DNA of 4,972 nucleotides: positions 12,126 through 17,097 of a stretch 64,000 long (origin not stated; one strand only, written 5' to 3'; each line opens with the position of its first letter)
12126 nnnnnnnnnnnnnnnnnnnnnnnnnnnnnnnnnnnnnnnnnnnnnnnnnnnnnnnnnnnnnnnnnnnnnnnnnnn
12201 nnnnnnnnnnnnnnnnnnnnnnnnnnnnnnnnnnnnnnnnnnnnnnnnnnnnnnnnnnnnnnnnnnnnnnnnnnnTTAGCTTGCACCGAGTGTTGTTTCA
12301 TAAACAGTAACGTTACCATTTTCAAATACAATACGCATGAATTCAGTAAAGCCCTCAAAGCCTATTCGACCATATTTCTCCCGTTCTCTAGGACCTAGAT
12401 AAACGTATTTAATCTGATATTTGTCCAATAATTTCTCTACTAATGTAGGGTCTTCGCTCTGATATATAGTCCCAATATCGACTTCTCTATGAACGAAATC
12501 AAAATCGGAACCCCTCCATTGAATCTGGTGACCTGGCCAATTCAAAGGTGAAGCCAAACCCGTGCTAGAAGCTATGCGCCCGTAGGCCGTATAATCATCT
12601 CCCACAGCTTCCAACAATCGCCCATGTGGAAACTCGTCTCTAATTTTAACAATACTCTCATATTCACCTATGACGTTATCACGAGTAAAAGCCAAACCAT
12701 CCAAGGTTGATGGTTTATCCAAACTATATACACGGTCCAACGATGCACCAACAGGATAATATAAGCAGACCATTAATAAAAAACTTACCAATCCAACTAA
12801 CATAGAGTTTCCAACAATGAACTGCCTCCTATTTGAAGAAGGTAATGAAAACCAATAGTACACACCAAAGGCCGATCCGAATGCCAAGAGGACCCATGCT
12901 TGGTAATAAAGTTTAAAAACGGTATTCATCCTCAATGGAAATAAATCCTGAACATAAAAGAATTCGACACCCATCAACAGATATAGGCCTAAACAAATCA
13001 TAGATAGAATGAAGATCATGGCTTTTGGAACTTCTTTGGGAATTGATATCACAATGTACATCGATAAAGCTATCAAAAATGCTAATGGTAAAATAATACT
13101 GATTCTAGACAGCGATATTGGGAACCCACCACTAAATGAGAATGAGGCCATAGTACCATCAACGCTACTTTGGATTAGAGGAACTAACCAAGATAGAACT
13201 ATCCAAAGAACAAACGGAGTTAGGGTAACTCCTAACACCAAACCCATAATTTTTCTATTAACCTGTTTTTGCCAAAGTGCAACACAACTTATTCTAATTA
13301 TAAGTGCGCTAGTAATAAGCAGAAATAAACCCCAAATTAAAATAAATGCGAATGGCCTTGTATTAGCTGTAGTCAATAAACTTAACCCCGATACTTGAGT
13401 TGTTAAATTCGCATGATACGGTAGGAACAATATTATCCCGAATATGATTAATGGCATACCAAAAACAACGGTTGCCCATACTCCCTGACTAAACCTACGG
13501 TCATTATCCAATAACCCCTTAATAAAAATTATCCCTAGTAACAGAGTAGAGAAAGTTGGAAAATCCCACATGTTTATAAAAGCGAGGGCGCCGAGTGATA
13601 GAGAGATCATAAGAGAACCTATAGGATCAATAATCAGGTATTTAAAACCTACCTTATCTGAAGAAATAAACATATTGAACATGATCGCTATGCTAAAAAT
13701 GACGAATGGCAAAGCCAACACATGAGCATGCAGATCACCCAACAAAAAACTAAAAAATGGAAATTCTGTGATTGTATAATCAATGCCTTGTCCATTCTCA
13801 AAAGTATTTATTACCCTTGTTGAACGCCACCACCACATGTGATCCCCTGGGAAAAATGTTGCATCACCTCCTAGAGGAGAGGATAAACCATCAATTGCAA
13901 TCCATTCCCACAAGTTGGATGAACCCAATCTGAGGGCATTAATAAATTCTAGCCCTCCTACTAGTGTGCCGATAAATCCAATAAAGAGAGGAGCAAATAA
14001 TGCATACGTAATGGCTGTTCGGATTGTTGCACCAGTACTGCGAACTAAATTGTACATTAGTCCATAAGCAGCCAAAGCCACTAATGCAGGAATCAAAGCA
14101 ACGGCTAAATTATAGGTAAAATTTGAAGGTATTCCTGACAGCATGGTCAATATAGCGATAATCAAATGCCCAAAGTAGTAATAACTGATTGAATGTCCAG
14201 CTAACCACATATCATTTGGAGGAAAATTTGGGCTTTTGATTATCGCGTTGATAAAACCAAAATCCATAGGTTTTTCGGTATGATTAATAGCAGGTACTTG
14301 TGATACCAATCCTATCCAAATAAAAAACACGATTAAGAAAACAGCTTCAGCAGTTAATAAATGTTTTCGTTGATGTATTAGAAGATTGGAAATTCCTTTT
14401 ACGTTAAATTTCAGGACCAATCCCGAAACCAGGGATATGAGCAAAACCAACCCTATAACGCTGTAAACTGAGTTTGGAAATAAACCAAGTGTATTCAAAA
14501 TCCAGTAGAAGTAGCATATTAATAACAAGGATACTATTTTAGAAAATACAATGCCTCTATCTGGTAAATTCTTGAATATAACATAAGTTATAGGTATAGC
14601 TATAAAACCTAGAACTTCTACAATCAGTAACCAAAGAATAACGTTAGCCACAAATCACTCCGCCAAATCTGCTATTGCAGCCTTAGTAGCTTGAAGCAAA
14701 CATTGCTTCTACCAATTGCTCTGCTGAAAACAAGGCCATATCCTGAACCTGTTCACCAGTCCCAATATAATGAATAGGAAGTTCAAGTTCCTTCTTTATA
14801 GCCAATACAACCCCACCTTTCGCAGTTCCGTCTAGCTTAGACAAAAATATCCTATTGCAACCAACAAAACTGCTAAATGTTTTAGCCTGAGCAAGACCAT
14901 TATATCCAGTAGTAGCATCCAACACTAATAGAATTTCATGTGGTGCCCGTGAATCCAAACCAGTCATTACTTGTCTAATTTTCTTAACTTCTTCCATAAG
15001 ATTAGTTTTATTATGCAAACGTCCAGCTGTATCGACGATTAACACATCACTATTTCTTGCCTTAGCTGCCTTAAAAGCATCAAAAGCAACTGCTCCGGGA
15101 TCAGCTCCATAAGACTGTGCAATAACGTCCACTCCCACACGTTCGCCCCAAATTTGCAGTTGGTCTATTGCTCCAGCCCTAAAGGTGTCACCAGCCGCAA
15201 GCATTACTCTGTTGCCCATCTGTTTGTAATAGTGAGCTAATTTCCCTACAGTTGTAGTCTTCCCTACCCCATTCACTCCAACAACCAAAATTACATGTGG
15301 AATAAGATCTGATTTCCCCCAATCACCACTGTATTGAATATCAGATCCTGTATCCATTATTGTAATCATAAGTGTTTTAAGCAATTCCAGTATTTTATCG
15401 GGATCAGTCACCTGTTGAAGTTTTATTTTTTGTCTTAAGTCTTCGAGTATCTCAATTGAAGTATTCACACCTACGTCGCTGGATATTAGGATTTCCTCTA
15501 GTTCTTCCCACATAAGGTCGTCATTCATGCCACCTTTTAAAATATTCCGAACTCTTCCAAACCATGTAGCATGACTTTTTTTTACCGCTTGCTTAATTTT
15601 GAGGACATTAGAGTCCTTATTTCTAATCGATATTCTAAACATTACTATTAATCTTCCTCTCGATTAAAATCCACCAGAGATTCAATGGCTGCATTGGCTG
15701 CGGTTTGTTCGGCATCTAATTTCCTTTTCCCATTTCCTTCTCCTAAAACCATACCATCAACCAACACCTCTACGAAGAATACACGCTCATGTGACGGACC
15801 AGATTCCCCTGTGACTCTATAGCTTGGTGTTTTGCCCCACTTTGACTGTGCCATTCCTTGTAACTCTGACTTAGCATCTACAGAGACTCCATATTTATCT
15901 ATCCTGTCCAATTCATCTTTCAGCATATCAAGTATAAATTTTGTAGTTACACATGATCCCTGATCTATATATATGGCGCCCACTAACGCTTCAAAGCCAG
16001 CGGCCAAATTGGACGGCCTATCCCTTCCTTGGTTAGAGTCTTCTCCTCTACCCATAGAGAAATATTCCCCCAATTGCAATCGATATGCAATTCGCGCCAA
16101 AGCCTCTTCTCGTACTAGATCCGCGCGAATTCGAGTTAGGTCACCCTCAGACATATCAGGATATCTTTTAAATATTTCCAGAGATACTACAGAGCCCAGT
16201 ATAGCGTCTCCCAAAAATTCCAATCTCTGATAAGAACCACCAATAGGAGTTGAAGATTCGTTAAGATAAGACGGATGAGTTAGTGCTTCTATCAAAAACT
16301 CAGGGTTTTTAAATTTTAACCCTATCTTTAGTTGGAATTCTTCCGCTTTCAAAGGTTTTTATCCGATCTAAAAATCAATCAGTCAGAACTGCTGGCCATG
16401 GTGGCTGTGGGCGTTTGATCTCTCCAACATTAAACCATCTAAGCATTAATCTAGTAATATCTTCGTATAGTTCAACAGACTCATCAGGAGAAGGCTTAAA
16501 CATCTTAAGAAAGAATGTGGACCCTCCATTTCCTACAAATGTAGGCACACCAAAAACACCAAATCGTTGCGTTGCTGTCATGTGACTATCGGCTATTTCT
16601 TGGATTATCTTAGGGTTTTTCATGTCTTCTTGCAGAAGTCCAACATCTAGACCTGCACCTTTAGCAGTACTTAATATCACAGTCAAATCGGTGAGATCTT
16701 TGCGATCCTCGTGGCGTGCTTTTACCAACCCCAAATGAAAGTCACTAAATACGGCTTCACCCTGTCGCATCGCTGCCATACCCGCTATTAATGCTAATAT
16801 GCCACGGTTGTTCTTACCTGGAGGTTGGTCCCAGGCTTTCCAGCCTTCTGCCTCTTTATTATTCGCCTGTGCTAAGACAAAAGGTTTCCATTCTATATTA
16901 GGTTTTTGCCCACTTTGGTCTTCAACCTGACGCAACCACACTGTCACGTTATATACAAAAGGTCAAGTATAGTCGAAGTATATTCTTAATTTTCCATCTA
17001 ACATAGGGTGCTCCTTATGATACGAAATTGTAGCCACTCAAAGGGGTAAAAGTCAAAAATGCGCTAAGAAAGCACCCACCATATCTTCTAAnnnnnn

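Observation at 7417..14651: Four-gene envelope cluster of unknown function: FAD oxidoreductase, flippase-like protein, PMT/ArnT-like GT-C protein, Chlor_Arch_YYY protein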

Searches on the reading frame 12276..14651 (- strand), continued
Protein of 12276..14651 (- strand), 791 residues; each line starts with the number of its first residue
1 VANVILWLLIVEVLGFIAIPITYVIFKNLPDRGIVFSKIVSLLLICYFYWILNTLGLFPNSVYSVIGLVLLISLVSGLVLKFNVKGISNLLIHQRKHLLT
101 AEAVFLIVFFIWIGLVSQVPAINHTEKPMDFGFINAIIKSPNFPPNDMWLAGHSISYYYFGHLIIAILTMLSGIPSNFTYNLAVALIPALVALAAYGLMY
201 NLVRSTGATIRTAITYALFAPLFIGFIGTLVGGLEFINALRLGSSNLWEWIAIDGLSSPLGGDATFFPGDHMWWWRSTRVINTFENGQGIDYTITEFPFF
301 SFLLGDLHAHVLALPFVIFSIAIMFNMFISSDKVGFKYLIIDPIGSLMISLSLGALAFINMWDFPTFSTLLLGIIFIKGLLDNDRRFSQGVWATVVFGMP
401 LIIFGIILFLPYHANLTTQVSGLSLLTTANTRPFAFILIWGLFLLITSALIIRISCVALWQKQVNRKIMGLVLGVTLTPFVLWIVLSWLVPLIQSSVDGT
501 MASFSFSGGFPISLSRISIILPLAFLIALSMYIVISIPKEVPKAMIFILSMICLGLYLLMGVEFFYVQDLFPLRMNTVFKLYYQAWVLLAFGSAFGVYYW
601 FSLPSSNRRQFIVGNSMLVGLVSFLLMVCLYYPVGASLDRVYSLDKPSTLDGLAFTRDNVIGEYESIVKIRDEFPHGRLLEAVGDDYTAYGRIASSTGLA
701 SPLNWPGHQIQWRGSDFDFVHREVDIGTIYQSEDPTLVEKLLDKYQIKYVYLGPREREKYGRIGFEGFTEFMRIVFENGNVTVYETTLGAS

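Call 37: get_annotated_region(hit=H2, flank=12000)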
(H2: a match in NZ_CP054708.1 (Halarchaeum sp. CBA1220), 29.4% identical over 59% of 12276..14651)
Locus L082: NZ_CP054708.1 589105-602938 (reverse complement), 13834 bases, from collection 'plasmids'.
description: Halarchaeum sp. CBA1220 plasmid pCBA1220-01, complete sequence
organism: Halarchaeum sp. CBA1220 (NCBI taxid 1853682)
taxonomy: Archaea; Euryarchaeota; Halobacteria; Halobacteriales; Halobacteriaceae; Halarchaeum; Halarchaeum sp. CBA1220
host: -; source: solar salt; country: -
typing (MOB-suite, as given by PLSDB): non-mobilizable
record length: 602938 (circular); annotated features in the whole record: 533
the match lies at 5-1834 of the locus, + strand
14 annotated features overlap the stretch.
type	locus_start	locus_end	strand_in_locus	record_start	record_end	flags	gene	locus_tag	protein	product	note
CDS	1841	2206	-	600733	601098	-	-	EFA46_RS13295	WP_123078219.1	hypothetical protein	-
CDS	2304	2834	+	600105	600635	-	msrA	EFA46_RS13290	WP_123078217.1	peptide-methionine (S)-S-oxide reductase MsrA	GO:0030091 - protein repair [Evidence IEA]; GO:0006979 - response to oxidative stress [Evidence IEA]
CDS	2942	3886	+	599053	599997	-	-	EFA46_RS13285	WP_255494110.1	M48 family metalloprotease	GO:0006508 - proteolysis [Evidence IEA]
CDS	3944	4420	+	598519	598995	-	-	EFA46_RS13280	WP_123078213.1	universal stress protein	-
CDS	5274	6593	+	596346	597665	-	-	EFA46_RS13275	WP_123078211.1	orc1/cdc6 family replication initiation protein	-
CDS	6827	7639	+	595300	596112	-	-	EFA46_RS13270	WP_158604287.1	NmrA family NAD(P)-binding protein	-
CDS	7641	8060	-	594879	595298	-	-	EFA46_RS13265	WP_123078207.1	CopG family ribbon-helix-helix protein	-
CDS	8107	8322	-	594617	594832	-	-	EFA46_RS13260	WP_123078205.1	hypothetical protein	-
CDS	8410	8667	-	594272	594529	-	-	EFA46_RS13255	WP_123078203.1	hypothetical protein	-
CDS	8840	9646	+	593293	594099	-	-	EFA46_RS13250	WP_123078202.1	aldo/keto reductase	-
CDS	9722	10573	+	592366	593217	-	-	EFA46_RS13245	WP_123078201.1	translation initiation factor eIF-2B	-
CDS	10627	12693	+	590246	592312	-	-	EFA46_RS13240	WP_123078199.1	alpha-amylase family glycosyl hydrolase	GO:0005975 - carbohydrate metabolic process [Evidence IEA]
CDS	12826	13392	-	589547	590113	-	-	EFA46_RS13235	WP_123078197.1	GNAT family N-acetyltransferase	-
CDS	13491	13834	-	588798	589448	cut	-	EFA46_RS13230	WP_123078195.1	polysaccharide deacetylase family protein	-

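Call 43: predict_structure(alignment_id=A2)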
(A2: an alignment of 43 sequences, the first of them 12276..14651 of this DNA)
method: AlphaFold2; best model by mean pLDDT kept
length: 791 residues; sequences in the alignment: 43
mean_pLDDT: 82.4   pTM: 0.89
mean pLDDT of the five models: 82.4, 80.8, 78.9, 77.8, 75.5
residues with pLDDT >= 90: 351; 70-90: 276; 50-70: 132; < 50: 32
segments of 3 or more residues with pLDDT < 50: 152-156, 414-418, 501-508, 572-576
pLDDT, mean of each block of 10 residues (from residue 1): 95 98 97 97 93 86 95 98 97 97 97 88 78 87 64 55 92 95 95 98 96 96 75 74 78 60 55 56 52 57 76 92 97 93 95 84 90 96 90 96 86 50 70 82 91 81 80 93 85 69 48 81 95 89 94 95 76 54 90 93 61 69 81 72 76 85 92 87 60 82 73 66 88 90 91 87 74 91 78 31
secondary structure, 60 per line:
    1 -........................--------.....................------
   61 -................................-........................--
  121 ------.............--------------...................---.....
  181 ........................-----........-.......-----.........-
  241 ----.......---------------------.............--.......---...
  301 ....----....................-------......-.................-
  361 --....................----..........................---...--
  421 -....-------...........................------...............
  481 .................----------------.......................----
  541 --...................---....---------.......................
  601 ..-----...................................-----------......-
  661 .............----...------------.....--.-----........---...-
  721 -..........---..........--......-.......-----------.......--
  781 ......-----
elements in order (helices of 4 or more, strands of 3 or more residues): H2-25 H34-54 H62-93 H95-118 H127-139 H154-172 H176-204 H210-217 H219-225 H231-239 H245-251 H273-278 E279-285 E288-294 H298-304 H309-328 H336-341 H343-359 H363-382 H387-412 E422-425 H433-459 H466-497 H514-536 H543-561 E565-568 H578-602 H608-642 H654-659 H661-673 E678-680 H693-697 H706-713 H722-731 H735-744 E747-752 H754-760 E772-778 E781-786

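Call 45: fold_search(model_id=the predicted structure, library=pdb)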
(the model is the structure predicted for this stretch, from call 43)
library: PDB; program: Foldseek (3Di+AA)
matches with E <= 10: 134; with E <= 0.001: 11
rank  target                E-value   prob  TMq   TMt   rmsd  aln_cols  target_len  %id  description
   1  6s7t_A                2.1e-06  1.00  0.33  0.36  13.3       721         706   13  Cryo-EM structure of human oligosaccharyltransferase complex OST-B (released 2019-12-18)
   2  9n9j_I                2.3e-06  1.00  0.36  0.39  13.8       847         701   10  Structure of a GRP94 folding intermediate engaged with a CCDC134- and FKBP11-bound secretory translocon (released 2025-11-19)
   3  7zlh_A                9.8e-06  1.00  0.29  0.34  16.7       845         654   10  Cryo-EM structure of C-mannosyltransferase CeDPY19, in apo state, bound to CMT2-Fab and anti-Fab nanobody (released 2023-01-11)
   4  7e9s_A                1.2e-05  1.00  0.35  0.33  16.4       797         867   13  Archaeal oligosaccharyltransferase AglB from Archaeoglobus fulgidus in complex with an inhibitory peptide and a dolich (released 2021-09-08)
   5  7oci_F                1.4e-05  1.00  0.35  0.41  14.0       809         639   10  Cryo-EM structure of yeast Ost6p containing oligosaccharyltransferase complex (released 2022-02-16)
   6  8pn9_A                1.9e-05  1.00  0.35  0.40  13.5       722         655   10  Structure of human oligosaccharyltransferase OST-A complex bound to NGI-1 (released 2024-05-08)
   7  5gmy_A                2.2e-05  1.00  0.33  0.31  14.2       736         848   13  Crystal structure of the Archaeoglobus fulgidus oligosaccharyltransferase (O29867_ARCFU) tethered with an acceptor pep (released 2017-02-01)
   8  7zli_A                9.5e-05  1.00  0.32  0.37  13.8       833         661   10  Cryo-EM structure of C-mannosyltransferase CeDPY19, in complex with Dol25-P-Man and bound to CMT2-Fab and anti-Fab nan (released 2023-01-11)
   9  7zlg_A                1.2e-04  1.00  0.33  0.38  14.0       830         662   11  Cryo-EM structure of C-mannosyltransferase CeDPY19, in complex with acceptor peptide and bound to CMT2-Fab and anti-Fa (released 2023-01-11)
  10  5ogl_A                1.4e-04  1.00  0.32  0.34  17.2       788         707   11  Structure of bacterial oligosaccharyltransferase PglB in complex with an acceptor peptide and an lipid-linked oligosac (released 2017-10-25)
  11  6gxc_A                1.8e-04  1.00  0.32  0.35  14.9       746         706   11  Bacterial oligosaccharyltransferase PglB in complex with an inhibitory peptide and a reactive lipid-linked oligosaccha (released 2018-11-14)
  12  8if8_C                2.1e-03  1.00  0.35  0.44  14.9       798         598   12  Arabinosyltransferase AftA (released 2023-05-31)
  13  8if8_B                6.6e-03  1.00  0.35  0.42  17.9       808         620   10  Arabinosyltransferase AftA (released 2023-05-31)
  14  3vu0_A                7.3e-02  1.00  0.11  0.49   5.9       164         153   12  Crystal structure of the C-terminal globular domain of oligosaccharyltransferase (AfAglB-S2, AF_0040, O30195_ARCFU) fr (released 2013-01-23)
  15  3vu0_C                7.6e-02  1.00  0.11  0.48   6.1       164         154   11  Crystal structure of the C-terminal globular domain of oligosaccharyltransferase (AfAglB-S2, AF_0040, O30195_ARCFU) fr (released 2013-01-23)
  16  3vu0_B                2.0e-01  1.00  0.11  0.45   6.3       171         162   10  Crystal structure of the C-terminal globular domain of oligosaccharyltransferase (AfAglB-S2, AF_0040, O30195_ARCFU) fr (released 2013-01-23)
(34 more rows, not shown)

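Call 82: search_protein_families(library=pfam, proteins=[L073:14907-16544:+, L073:14538-16646:-, L012:14892-15533:+, L012:15923-16993:+, L012:17489-17989:+, L012:17997-18530:+, L012:18556-20085:+, L012:20096-20980:+], max_evalue=0.0001)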
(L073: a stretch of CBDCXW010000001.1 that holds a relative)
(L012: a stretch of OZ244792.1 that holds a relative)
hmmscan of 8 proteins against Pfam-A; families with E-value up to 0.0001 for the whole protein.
L073:14907-16544:+ (545 aa): 1 family
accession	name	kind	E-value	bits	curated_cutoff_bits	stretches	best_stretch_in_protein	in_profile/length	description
PF00174.25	Oxidored_molyb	-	2.1e-34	119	24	1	272-422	5-169/169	Oxidoreductase molybdopterin binding domain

L073:14538-16646:- (702 aa): 0 families

L012:14892-15533:+ (213 aa): 1 family
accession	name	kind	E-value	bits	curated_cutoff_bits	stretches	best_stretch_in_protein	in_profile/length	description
PF02577.19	BFN_dom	-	6e-42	142.5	27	1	47-157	1-109/112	Bifunctional nuclease domain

L012:15923-16993:+ (356 aa): 1 family
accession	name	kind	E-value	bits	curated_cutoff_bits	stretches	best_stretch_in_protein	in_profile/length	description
PF00119.25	ATP-synt_A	-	5.4e-37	128.2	33.9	1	116-345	2-216/217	ATP synthase A chain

L012:17489-17989:+ (166 aa): 1 family
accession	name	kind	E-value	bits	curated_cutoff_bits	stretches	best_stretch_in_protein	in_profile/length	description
PF00430.23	ATP-synt_B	-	7.6e-29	100.9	28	1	11-141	2-132/132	ATP synthase B/B' CF(0)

L012:17997-18530:+ (177 aa): 1 family
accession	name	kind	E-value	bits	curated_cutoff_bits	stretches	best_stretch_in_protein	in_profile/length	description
PF00213.23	OSCP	-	1.4e-42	146.1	22.3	1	8-174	3-172/172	ATP synthase delta (OSCP) subunit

L012:18556-20085:+ (509 aa): 3 families
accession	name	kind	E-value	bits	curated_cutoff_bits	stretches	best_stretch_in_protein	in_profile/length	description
PF00006.31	ATP-synt_ab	-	3e-82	275.8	29.5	1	154-369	1-213/213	ATP synthase alpha/beta family, nucleotide-binding domain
PF00306.32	ATP-synt_ab_C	-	1.5e-43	148.6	27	1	376-502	1-126/126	ATP synthase alpha/beta chain, C terminal domain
PF02874.29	ATP-synt_ab_N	-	4.8e-14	53.1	20.9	1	33-97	5-69/69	ATP synthase alpha/beta family, beta-barrel domain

L012:20096-20980:+ (294 aa): 1 family
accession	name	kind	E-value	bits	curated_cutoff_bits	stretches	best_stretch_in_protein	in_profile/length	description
PF00231.24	ATP-synt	-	1.4e-89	301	39.9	1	3-293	1-285/285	ATP synthase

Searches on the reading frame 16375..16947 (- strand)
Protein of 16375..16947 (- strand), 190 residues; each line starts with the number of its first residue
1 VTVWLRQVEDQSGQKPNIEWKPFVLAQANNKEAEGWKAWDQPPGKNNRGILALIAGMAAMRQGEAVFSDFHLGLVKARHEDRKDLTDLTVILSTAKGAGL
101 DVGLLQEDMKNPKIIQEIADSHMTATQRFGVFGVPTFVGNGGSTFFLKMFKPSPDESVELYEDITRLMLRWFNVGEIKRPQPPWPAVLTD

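Call 58: search_protein_families(library=pfam, proteins=[window:16375-16947:-], max_evalue=0.00001)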
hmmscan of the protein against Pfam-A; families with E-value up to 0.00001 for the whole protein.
window:16375-16947:- (190 aa): 1 family
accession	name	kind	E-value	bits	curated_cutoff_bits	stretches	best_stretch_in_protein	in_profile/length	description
PF01323.26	DSBA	-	2e-10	41.2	25.6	1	46-144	84-176/191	DSBA-like thioredoxin domain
